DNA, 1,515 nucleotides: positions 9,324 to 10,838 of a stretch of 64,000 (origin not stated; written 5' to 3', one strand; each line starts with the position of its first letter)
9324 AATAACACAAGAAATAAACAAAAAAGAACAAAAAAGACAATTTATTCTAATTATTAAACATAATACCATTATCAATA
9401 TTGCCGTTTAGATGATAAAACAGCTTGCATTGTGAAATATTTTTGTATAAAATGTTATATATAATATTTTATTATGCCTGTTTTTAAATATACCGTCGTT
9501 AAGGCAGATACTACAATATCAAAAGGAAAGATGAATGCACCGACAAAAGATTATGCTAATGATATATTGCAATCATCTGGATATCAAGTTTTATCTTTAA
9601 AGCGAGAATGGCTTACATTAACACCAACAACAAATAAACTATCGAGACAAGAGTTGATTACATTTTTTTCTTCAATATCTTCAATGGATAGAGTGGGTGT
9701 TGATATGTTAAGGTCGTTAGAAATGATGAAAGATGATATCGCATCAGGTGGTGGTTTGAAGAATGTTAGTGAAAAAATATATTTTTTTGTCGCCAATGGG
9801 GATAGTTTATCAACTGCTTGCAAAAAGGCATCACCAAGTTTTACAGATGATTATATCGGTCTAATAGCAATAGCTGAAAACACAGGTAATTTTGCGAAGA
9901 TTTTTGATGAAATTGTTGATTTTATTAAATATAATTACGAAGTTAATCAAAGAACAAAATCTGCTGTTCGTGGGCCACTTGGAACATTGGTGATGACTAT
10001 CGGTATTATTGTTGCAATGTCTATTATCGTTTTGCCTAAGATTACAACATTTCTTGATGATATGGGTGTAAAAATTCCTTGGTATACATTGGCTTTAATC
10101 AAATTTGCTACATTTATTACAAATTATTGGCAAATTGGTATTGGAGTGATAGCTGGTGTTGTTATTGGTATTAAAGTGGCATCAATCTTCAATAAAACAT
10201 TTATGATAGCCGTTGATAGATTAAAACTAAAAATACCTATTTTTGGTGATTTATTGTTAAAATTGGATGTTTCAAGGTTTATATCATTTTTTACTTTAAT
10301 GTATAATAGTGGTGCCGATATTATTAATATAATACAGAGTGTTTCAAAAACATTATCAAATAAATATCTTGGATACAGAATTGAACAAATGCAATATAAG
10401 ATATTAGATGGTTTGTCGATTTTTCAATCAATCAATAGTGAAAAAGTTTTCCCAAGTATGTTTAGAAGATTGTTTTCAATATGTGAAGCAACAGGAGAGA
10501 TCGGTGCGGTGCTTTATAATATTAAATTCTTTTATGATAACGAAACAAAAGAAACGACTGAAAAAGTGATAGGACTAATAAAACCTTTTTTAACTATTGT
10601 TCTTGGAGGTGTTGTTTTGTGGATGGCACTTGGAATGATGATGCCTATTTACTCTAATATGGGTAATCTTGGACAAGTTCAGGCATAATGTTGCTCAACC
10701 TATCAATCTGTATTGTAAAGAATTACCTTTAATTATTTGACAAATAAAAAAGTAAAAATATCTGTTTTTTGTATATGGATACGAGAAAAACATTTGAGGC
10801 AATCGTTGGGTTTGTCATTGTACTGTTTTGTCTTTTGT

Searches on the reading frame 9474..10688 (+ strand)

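Call 43: search_protein_families(library=pfam, proteins=[window:9474-10688:+], max_evalue=0.00001)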
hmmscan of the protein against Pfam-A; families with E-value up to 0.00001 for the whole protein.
window:9474-10688:+ (404 aa): 1 family
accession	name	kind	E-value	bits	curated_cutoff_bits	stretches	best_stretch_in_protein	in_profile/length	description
PF00482.28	T2SSF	-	1.2e-34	119.4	25.2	2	64-188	1-125/125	Type II secretion system (T2SS), protein F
